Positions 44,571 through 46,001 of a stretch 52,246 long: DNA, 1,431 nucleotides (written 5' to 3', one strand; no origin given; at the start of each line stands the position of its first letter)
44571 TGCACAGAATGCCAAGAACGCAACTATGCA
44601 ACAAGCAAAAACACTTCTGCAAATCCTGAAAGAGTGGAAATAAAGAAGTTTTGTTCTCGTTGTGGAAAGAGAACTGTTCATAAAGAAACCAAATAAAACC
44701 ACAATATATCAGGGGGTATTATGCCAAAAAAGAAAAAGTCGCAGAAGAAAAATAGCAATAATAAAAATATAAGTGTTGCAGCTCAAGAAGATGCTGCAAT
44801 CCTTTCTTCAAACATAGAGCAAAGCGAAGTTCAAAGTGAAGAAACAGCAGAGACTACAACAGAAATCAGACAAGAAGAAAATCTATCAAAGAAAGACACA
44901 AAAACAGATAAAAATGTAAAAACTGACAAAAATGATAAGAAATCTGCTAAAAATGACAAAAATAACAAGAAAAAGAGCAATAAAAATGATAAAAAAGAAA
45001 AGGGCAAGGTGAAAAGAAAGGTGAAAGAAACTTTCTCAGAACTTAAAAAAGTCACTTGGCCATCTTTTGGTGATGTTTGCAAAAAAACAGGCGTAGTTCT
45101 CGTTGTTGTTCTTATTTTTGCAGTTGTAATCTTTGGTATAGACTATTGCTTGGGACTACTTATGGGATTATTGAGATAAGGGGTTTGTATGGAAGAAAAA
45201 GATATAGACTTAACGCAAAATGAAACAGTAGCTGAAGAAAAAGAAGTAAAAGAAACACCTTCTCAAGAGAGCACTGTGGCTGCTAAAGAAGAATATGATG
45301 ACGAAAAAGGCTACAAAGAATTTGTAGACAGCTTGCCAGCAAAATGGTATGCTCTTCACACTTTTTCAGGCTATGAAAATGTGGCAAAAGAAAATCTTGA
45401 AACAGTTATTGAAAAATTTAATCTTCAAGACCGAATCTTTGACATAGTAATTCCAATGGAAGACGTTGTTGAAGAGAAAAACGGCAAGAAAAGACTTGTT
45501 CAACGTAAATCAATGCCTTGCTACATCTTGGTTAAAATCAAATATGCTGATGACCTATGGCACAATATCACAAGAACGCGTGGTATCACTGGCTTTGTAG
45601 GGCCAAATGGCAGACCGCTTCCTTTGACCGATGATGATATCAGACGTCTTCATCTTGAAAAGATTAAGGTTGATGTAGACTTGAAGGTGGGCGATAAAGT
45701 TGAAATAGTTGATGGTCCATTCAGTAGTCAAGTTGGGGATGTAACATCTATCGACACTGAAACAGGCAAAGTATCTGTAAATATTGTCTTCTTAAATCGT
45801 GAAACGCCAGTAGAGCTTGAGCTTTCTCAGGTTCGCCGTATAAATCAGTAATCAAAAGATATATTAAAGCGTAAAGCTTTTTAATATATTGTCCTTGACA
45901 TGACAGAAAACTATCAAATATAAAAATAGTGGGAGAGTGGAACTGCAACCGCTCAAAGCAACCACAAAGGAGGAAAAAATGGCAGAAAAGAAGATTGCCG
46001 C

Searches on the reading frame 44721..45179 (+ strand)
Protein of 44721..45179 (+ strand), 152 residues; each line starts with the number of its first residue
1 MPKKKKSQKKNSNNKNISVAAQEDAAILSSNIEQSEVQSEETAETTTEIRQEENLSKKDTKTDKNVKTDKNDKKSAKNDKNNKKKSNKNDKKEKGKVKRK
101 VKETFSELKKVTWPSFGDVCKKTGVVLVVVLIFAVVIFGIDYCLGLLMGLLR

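Call 7: search_protein_families(library=pfam, proteins=[window:44721-45179:+], max_evalue=0.001)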
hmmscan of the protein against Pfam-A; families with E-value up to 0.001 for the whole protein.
window:44721-45179:+ (152 aa): 1 family
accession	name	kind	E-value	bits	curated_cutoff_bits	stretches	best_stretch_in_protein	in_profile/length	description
PF00584.25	SecE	-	2.3e-15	56.7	22.7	1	101-151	4-54/55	SecE/Sec61-gamma subunits of protein translocation complex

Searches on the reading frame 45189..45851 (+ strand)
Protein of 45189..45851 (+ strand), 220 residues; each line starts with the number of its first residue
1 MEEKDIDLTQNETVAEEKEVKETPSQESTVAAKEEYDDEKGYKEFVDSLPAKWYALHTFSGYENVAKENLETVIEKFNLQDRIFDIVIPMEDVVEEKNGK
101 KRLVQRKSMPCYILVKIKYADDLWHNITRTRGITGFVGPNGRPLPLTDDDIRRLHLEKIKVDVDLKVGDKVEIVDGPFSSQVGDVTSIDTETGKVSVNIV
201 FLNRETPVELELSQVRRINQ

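Call 7: search_protein_families(library=pfam, proteins=[window:45189-45851:+], max_evalue=0.001)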
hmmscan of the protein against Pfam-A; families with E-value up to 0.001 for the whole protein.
window:45189-45851:+ (220 aa): 2 families
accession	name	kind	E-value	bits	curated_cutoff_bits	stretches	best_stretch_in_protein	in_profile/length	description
PF02357.24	NusG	-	3.7e-26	91.9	22.2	1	52-154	2-92/93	Transcription termination factor nusG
PF00467.35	KOW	-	5.2e-05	23.3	22.3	1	167-197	1-31/32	KOW motif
